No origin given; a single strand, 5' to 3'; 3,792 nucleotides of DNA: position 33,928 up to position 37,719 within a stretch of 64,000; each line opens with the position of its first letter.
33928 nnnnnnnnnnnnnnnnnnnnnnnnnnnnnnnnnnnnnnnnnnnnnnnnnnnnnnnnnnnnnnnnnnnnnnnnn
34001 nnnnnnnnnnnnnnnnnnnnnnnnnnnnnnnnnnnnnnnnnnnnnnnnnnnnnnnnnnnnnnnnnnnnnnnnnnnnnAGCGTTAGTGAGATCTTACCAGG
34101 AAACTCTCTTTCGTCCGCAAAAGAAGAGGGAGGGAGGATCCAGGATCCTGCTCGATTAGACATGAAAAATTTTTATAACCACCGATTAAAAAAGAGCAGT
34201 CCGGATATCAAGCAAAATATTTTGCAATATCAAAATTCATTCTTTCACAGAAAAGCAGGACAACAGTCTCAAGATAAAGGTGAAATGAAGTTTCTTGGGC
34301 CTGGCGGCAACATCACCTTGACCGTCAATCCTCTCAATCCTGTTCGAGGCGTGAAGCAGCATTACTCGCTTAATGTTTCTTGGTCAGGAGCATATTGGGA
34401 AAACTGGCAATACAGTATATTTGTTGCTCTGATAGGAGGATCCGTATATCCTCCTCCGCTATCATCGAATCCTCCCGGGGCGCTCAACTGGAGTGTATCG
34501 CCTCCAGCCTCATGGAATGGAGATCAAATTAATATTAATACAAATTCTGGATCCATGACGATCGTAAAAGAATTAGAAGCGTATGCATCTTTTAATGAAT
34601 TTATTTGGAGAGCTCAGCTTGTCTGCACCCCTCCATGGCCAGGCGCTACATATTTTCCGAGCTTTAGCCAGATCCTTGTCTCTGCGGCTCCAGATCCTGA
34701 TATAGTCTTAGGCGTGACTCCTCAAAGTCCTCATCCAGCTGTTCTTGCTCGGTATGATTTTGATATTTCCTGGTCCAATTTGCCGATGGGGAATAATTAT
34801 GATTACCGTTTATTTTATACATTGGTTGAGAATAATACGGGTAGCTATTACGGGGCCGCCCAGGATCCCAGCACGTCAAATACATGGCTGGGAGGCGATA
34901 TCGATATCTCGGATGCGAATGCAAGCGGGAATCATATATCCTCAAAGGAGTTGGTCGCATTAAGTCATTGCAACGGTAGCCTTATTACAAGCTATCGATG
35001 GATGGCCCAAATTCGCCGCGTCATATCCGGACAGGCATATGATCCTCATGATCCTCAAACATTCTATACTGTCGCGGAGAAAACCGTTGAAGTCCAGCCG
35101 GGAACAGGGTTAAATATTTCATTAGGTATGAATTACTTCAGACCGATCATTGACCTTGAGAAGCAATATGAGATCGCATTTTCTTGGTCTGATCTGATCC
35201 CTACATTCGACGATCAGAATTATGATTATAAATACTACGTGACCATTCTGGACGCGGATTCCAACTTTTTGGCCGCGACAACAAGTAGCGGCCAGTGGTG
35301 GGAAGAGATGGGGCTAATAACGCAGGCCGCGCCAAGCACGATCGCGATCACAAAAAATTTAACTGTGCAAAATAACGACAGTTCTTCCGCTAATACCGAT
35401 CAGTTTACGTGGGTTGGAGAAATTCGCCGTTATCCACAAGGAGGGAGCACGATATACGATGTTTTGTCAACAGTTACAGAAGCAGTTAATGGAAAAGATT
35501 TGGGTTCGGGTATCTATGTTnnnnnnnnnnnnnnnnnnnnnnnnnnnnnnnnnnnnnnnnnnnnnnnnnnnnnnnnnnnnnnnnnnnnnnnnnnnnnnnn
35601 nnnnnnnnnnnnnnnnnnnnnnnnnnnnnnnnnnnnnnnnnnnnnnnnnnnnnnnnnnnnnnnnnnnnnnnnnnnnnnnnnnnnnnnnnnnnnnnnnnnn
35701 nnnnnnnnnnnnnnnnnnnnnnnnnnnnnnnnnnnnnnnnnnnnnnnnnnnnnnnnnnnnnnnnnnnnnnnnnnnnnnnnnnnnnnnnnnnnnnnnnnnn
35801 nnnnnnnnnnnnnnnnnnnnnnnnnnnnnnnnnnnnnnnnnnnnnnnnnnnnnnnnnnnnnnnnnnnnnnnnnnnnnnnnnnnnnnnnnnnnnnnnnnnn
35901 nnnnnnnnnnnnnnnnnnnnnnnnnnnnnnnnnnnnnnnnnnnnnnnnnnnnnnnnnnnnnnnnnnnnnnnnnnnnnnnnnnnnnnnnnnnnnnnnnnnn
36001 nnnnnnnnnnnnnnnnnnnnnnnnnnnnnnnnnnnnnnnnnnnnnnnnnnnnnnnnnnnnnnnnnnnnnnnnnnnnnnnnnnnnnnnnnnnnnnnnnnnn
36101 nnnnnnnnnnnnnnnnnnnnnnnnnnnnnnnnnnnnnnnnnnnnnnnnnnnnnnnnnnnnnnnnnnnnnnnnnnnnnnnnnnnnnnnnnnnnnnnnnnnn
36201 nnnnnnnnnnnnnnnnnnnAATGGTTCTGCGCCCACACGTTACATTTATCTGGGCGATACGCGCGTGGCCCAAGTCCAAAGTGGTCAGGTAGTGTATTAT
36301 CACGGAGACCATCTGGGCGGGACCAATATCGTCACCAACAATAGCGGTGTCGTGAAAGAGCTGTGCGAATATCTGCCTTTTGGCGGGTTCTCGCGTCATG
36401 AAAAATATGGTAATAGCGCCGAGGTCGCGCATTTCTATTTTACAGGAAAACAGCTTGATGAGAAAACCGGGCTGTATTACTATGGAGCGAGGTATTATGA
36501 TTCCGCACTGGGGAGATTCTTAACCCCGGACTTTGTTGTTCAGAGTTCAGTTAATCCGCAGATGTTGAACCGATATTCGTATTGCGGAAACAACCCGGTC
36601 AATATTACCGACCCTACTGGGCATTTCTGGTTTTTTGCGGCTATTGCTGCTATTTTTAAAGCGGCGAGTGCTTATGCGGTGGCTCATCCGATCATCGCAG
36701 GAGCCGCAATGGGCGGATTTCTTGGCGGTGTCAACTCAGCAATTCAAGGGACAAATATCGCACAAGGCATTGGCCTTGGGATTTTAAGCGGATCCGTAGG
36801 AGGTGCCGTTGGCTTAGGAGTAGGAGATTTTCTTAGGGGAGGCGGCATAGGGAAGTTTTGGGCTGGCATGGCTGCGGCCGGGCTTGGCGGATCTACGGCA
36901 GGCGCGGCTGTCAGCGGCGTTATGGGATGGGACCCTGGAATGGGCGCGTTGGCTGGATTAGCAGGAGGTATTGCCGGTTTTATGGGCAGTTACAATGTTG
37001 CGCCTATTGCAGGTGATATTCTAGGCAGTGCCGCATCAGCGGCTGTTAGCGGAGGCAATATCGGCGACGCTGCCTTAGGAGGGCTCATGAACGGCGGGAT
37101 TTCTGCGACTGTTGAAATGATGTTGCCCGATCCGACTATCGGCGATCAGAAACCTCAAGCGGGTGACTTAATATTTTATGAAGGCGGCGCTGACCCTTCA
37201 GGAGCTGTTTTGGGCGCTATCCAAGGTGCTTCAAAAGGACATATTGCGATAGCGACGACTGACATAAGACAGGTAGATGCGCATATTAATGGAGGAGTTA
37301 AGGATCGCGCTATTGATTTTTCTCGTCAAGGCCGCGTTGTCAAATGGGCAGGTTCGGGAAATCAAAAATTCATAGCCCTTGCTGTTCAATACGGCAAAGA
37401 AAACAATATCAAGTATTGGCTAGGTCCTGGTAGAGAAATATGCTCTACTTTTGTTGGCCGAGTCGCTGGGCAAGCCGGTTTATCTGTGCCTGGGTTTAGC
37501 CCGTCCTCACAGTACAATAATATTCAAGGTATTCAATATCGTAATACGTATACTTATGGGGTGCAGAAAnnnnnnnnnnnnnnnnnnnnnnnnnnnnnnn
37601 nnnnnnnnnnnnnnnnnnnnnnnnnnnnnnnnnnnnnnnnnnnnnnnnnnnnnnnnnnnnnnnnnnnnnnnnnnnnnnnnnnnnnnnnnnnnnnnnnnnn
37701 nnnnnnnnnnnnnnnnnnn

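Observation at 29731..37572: Giant Sec-secreted SpvB/FG-GAP/YD-repeat RHS protein (TcB-TcC-like BC fusion) with no TcA partner in the window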

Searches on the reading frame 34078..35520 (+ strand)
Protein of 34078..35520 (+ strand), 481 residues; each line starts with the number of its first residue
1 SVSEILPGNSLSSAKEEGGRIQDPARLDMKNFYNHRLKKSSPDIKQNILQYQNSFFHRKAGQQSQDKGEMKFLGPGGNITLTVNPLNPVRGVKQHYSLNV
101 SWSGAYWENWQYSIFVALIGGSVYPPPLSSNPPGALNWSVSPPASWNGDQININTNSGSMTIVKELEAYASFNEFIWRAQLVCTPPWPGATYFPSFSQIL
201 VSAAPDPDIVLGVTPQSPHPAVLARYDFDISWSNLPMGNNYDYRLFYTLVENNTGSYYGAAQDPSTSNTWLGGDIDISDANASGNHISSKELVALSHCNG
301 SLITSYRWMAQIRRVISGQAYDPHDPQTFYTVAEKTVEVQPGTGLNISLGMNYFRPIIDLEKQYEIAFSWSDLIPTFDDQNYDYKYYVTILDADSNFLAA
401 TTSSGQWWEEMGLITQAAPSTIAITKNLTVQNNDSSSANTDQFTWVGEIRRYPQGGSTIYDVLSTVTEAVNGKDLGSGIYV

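Call 11: search_protein_families(library=pfam, proteins=[window:34078-35520:+], max_evalue=10)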
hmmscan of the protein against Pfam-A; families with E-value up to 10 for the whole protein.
window:34078-35520:+ (481 aa): 0 families

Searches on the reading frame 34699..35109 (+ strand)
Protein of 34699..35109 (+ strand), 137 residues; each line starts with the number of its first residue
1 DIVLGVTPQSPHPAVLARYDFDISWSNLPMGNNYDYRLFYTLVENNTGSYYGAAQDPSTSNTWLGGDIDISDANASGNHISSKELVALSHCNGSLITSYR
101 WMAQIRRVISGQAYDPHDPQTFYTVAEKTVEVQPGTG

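Call 69: predict_structure(alignment_id=A2)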
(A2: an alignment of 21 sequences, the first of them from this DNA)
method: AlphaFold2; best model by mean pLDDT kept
length: 137 residues; sequences in the alignment: 21
mean_pLDDT: 94.0   pTM: 0.87
mean pLDDT of the five models: 94.0, 93.9, 93.9, 93.0, 92.7
residues with pLDDT >= 90: 116; 70-90: 20; 50-70: 1; < 50: 0
segments of 3 or more residues with pLDDT < 50: none
pLDDT, mean of each block of 10 residues (from residue 1): 97 97 95 91 88 94 95 92 97 92 97 94 97 88
secondary structure, 60 per line:
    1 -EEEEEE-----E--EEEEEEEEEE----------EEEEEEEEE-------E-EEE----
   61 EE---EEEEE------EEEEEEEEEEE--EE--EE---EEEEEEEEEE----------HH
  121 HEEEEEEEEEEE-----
elements in order: E2-7 E16-25 E36-44 E54-56 E66-70 E77-87 E99-108 E122-132

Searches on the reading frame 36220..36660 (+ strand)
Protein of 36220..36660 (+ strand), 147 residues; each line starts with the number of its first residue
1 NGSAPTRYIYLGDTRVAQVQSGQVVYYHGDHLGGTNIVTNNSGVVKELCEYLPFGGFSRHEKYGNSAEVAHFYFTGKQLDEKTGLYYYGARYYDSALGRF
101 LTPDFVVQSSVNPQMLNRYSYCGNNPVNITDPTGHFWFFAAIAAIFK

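Call 59: search_solved_structures(query=window:36220-36660:+, max_evalue=0.001, show_alignments=3)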
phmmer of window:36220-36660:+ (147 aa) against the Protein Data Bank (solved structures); distinct sequences matched with E-value up to 0.001: 37.
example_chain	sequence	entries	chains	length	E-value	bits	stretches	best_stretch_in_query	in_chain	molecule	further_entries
8fjp_A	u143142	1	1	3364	2.7e-14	57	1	29-136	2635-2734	salivary gland surface protein 1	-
9on3_A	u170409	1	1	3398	3.6e-14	56.5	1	6-143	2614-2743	SGS4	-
6sup_A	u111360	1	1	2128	1.5e-12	51.2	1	3-144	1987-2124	TcdB2,TccC3,Cell division control protein 42 homolog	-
6suf_F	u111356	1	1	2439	6.9e-12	49.1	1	3-140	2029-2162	TcdB2,TccC3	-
6h6e_F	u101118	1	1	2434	6.9e-12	49.1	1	3-140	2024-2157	TcdB2,TccC3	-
6l7i_G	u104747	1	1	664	1.1e-11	48.5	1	2-134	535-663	TccC2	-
6suq_A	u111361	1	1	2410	1.3e-11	48.2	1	3-136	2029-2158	TcdB2,TccC3,Genome polyprotein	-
6h6g_A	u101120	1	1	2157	2.7e-11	47.2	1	3-134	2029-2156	TcdB2,TccC3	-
4o9x_A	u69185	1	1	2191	2.7e-11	47.2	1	3-134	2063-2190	TcdB2, TccC3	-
6sue_F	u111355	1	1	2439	3.5e-11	46.8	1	3-140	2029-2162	TcdB2,TccC3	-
6h6f_F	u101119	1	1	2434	3.5e-11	46.8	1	3-140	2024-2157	TcdB2,TccC3,TccC3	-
4igl_B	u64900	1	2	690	1.8e-10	44.5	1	33-134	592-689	YenC2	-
9c4k_Q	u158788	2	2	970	2.5e-10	44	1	33-134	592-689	Toxin subunit YenC2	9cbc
5kis_B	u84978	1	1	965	8.2e-10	42.4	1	24-135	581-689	RHS2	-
9pt5_A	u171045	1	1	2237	4.2e-07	33.6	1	20-136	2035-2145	Teneurin-like protein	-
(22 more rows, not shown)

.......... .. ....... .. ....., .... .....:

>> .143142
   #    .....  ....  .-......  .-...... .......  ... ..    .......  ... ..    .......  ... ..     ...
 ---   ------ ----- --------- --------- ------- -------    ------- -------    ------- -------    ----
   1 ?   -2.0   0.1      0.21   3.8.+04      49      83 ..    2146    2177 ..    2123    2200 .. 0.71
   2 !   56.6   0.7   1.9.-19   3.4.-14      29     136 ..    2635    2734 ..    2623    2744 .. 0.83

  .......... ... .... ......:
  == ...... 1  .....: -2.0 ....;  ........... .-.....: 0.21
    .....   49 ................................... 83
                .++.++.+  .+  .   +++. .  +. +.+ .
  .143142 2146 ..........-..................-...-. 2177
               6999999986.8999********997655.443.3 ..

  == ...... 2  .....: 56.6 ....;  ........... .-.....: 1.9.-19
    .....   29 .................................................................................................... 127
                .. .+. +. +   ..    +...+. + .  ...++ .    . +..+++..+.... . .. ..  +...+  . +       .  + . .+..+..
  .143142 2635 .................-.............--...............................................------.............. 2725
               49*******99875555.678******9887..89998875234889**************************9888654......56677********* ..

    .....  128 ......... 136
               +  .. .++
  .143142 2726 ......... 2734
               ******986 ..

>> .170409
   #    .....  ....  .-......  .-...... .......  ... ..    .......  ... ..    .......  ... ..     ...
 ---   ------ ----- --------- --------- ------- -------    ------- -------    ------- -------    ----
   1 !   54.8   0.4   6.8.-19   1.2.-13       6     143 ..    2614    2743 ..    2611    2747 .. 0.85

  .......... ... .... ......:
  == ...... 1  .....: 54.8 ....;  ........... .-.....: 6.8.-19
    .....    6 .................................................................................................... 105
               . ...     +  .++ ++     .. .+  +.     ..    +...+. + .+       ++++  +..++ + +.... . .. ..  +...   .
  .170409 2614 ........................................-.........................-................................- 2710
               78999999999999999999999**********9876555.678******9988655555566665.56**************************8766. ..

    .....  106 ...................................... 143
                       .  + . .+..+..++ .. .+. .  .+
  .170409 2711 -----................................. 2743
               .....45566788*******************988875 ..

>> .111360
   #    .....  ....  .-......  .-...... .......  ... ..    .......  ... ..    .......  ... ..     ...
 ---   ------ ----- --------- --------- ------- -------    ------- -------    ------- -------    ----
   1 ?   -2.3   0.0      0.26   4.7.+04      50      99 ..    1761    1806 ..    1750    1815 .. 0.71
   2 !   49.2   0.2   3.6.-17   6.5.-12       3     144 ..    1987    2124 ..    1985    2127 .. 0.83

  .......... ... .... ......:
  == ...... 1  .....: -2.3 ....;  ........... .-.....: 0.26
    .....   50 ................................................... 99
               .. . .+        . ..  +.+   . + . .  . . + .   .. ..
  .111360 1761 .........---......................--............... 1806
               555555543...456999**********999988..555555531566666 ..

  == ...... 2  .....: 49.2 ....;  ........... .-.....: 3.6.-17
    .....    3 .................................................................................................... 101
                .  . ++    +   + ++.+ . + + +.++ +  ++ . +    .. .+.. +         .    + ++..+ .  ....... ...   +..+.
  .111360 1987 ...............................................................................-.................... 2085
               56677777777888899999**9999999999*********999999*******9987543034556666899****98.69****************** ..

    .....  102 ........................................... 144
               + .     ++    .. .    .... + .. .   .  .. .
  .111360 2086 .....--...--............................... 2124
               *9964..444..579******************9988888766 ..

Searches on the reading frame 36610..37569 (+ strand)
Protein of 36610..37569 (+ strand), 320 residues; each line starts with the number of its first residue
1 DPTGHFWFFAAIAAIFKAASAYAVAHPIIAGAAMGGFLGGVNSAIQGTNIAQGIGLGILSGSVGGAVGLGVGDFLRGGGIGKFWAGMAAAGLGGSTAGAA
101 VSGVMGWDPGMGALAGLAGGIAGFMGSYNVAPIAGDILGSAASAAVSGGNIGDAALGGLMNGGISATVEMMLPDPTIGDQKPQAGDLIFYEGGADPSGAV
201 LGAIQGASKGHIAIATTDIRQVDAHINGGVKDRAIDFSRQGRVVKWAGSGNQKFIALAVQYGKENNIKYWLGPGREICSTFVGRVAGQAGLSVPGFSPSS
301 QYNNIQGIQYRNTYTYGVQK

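Call 20: search_solved_structures(query=window:36610-37569:+, max_evalue=10, show_alignments=3)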
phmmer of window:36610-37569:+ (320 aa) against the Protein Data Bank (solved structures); distinct sequences matched with E-value up to 10: 1.
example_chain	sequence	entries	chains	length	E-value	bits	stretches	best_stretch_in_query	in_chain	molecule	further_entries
8uem_B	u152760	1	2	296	0.63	12.5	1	10-77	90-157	Carbon monoxide dehydrogenase medium chain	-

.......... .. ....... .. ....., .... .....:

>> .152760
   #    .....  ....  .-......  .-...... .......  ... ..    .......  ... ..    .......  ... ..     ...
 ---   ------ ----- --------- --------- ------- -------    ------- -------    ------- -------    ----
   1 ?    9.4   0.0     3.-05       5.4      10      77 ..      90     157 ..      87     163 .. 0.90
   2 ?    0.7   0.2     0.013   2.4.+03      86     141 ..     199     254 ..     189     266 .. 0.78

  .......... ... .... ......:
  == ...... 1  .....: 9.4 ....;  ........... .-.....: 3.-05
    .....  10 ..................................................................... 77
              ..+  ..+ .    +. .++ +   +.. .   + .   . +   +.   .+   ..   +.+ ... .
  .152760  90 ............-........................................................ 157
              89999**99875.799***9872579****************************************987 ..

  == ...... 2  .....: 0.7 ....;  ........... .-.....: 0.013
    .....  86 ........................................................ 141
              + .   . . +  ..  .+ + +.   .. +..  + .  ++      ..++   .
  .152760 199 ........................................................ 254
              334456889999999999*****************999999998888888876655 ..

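Call 32: find_homologous_proteins(query=window:36625-37569:+, max_evalue=0.001)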
Query window:36625-37569:+ (315 aa): 4 proteins with E <= 0.001 among 8000 candidates.
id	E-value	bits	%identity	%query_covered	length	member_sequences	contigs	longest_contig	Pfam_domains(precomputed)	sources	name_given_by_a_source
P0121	2.6e-78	282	57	62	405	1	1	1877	PF25023.2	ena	-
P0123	8.6e-69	250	60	63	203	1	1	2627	-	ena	-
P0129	6.7e-60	221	46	95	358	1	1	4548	-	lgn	-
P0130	6.6e-48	182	37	90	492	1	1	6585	PF25023.2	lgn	-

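Call 92: find_encoding_contigs(protein=P0130, flank=5000, max_places=2)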
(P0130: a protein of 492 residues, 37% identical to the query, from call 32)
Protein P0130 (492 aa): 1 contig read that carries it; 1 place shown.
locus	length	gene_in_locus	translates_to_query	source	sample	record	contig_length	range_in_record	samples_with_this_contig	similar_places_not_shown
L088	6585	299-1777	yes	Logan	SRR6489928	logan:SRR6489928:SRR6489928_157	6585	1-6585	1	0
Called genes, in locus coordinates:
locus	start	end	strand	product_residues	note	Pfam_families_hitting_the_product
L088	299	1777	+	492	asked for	PF25023:TEN_YD-shell (weak)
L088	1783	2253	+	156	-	-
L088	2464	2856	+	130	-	-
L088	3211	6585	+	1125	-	?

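Call 93: find_encoding_contigs(protein=P0129, flank=5000, max_places=2)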
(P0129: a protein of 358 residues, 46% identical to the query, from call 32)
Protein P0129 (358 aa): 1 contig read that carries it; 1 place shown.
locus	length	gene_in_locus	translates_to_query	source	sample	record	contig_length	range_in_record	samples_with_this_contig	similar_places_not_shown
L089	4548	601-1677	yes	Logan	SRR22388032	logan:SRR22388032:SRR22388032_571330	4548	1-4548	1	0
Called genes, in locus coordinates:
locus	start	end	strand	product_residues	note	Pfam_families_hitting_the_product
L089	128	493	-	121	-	PF05635:23S_rRNA_IVP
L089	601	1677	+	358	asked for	-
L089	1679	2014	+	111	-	-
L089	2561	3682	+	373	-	-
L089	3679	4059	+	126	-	-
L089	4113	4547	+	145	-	?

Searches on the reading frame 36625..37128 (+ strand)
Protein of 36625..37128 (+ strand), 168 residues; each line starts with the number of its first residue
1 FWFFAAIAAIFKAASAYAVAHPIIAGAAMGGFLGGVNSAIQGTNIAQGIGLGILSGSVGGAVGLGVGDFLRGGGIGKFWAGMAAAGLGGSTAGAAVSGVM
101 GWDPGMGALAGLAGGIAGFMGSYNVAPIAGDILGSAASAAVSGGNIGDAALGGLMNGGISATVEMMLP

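Call 11: search_protein_families(library=pfam, proteins=[window:36625-37128:+], max_evalue=10)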
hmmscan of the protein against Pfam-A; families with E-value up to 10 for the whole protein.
seq(168 aa): 0 families
